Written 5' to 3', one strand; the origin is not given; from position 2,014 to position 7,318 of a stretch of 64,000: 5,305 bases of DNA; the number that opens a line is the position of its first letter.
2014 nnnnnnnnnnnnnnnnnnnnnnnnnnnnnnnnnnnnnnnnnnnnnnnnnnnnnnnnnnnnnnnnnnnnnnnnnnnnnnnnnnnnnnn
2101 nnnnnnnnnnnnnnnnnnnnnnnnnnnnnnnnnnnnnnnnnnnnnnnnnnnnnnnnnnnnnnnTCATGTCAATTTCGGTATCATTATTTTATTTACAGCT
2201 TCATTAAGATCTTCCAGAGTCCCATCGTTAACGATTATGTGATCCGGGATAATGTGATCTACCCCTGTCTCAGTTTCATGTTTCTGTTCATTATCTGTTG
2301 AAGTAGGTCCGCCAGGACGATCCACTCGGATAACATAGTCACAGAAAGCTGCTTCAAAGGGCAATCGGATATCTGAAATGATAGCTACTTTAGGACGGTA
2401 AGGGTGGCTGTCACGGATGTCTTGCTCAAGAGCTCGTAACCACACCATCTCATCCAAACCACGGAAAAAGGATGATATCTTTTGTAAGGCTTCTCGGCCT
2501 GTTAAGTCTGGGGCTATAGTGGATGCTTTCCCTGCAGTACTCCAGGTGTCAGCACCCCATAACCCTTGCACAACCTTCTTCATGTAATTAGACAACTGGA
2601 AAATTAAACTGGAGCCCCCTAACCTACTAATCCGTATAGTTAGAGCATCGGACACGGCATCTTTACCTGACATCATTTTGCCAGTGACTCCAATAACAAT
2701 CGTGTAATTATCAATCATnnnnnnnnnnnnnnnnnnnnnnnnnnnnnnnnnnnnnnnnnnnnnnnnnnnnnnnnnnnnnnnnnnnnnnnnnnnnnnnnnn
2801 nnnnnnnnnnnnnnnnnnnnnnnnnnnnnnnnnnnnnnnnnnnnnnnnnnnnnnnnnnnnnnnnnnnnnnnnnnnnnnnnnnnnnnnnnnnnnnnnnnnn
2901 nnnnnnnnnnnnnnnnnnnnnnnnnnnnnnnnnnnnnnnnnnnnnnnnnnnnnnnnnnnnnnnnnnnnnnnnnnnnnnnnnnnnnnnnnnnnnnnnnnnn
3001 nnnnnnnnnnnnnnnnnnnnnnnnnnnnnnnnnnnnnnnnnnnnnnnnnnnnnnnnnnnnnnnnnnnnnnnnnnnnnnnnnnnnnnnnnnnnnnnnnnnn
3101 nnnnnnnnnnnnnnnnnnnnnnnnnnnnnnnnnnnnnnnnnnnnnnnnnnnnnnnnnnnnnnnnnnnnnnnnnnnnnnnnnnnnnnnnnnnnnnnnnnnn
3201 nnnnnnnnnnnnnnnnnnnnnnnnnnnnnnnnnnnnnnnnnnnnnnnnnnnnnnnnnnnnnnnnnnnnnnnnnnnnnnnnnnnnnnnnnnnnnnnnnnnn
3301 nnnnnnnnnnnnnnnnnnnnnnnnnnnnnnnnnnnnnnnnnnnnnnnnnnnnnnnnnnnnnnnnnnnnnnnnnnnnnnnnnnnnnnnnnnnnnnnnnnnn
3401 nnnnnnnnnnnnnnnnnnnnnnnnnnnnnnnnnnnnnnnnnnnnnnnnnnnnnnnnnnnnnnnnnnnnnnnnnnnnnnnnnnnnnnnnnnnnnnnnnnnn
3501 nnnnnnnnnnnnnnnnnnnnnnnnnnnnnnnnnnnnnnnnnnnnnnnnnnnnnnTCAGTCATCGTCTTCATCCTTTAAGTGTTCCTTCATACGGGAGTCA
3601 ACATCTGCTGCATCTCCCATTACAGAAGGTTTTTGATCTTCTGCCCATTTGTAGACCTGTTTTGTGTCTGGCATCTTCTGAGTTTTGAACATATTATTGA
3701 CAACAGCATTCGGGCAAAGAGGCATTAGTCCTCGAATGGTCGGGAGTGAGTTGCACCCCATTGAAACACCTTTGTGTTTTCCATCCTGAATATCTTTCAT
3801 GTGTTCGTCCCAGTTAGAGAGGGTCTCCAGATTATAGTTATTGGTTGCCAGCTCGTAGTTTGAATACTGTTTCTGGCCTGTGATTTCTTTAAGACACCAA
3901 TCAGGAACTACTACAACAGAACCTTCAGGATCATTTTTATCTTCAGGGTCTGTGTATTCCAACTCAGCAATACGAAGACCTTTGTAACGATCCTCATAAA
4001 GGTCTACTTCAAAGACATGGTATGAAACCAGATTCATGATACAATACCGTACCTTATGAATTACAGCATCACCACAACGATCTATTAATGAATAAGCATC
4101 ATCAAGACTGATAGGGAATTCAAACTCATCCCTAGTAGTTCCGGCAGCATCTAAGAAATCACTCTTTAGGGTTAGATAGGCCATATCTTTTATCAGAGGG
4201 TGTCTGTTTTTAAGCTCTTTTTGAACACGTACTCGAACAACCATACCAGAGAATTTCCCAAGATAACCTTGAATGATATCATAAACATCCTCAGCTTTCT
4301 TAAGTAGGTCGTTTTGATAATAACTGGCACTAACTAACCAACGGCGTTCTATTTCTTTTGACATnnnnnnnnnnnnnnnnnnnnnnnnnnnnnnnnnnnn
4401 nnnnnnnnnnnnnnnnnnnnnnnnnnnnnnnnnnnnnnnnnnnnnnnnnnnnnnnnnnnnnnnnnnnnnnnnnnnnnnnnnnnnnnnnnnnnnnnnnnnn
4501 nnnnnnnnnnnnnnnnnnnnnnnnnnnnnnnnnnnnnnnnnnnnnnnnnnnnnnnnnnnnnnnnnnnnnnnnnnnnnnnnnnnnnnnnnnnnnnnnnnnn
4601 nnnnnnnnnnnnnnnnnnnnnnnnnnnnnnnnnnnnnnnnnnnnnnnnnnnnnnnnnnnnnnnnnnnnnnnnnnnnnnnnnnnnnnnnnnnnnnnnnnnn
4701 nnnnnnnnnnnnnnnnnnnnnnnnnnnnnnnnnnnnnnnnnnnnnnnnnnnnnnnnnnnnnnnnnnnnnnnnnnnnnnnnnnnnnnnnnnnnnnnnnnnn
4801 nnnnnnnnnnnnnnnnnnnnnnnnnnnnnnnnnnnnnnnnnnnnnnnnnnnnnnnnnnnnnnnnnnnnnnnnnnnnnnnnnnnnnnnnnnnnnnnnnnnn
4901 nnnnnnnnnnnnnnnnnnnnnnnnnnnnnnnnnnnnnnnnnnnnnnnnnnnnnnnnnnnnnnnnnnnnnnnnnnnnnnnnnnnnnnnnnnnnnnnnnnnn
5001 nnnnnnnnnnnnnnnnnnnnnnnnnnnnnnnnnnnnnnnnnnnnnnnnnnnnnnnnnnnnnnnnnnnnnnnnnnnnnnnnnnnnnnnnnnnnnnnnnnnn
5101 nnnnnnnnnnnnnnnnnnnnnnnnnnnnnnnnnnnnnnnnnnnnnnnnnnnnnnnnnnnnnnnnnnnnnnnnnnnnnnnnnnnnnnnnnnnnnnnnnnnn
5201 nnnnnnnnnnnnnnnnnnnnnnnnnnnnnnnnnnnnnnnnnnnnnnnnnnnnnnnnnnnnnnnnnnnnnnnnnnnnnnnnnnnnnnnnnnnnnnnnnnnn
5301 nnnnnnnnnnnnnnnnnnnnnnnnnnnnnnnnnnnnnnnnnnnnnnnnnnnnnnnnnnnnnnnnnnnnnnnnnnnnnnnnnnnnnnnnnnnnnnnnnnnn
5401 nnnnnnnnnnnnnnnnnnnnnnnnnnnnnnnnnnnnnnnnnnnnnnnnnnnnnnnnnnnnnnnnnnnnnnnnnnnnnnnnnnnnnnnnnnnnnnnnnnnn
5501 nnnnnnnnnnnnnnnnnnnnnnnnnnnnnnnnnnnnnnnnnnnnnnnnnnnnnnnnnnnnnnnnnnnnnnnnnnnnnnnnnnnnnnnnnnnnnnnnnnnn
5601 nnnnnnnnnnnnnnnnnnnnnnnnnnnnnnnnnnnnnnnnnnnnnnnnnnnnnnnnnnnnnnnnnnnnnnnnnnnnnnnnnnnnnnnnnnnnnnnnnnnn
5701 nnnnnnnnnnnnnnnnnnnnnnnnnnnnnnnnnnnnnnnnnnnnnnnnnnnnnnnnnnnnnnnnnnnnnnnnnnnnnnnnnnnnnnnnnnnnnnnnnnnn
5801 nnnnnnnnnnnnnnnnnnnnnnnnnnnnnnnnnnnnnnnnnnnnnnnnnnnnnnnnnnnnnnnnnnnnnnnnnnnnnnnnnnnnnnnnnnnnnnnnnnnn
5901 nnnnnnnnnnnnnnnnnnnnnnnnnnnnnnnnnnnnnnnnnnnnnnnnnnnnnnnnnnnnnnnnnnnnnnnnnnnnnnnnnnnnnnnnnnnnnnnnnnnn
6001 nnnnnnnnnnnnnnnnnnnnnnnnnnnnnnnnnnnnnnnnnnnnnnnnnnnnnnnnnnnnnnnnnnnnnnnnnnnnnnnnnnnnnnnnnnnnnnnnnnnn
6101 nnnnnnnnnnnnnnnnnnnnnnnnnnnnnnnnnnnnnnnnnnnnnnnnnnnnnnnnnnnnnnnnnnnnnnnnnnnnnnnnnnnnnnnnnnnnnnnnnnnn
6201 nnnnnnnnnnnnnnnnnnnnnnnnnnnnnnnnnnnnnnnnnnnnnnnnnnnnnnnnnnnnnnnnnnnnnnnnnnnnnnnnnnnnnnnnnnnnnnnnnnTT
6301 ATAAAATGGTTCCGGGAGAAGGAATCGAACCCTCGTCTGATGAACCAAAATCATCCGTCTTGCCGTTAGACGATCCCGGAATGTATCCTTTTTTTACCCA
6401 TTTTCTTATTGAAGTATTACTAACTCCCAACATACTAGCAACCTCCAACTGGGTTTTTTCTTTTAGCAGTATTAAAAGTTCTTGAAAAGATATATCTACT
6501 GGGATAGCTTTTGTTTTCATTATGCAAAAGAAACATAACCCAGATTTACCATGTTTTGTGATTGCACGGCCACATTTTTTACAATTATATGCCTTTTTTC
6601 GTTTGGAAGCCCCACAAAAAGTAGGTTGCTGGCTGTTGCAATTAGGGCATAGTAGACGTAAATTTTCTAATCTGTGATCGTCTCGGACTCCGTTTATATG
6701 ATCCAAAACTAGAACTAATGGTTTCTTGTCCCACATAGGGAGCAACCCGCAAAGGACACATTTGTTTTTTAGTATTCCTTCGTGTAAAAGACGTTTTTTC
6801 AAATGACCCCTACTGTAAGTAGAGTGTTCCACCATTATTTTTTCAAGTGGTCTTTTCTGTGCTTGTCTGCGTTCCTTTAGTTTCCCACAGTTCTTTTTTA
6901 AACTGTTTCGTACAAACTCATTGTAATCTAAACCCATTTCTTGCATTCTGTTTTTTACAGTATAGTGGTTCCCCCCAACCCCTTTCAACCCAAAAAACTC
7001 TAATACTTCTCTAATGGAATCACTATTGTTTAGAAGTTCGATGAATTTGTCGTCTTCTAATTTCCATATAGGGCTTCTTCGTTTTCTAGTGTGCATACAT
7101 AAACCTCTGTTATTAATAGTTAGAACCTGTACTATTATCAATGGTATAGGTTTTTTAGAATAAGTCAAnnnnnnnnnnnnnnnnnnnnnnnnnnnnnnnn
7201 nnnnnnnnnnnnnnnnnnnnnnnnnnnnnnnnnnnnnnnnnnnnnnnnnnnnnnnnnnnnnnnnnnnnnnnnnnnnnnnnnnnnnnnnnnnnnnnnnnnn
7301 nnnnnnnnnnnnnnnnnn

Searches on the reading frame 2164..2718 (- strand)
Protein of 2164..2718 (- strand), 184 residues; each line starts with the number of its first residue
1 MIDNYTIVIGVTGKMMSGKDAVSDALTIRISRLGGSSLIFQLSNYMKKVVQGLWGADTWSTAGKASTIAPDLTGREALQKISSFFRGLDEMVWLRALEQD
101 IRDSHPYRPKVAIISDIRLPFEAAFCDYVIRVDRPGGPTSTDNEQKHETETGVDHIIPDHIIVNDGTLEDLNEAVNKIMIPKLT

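Call 86: search_protein_families(library=phrogs, proteins=[window:2164-2718:-], max_evalue=0.001)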
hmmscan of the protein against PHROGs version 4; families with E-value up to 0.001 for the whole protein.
window:2164-2718:- (184 aa): 1 family
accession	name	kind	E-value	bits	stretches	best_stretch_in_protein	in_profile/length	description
phrog_139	-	other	1.5e-28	101.2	1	4-180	81-261/342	deoxynucleoside monophosphate kinase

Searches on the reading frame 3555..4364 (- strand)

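Call 86: search_protein_families(library=phrogs, proteins=[window:3555-4364:-], max_evalue=0.001)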
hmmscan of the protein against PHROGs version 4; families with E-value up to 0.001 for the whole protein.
window:3555-4364:- (269 aa): 1 family
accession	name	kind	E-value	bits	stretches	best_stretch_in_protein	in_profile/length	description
phrog_6660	-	unknown function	5e-15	56.8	1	1-175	1-152/157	-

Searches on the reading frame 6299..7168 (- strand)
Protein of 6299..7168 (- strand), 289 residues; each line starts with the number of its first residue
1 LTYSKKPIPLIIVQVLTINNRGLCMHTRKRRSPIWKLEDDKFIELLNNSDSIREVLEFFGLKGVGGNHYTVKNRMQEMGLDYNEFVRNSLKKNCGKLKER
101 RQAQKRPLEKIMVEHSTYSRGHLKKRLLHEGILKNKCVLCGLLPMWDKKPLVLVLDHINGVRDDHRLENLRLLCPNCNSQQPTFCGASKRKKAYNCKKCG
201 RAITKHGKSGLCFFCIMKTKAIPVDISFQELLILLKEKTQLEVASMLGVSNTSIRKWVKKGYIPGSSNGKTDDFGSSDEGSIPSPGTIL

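Call 53: search_protein_families(library=pfam, proteins=[window:6299-7168:-], max_evalue=0.001)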
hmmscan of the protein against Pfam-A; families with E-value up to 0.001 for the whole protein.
window:6299-7168:- (289 aa): 2 families
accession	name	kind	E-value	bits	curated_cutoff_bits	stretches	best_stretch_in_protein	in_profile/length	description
PF12728.13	HTH_17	-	7e-05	23.4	27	1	242-267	6-31/51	Helix-turn-helix domain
PF13392.12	HNH_3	-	0.00014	21.9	24.8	1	153-173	19-39/46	HNH endonuclease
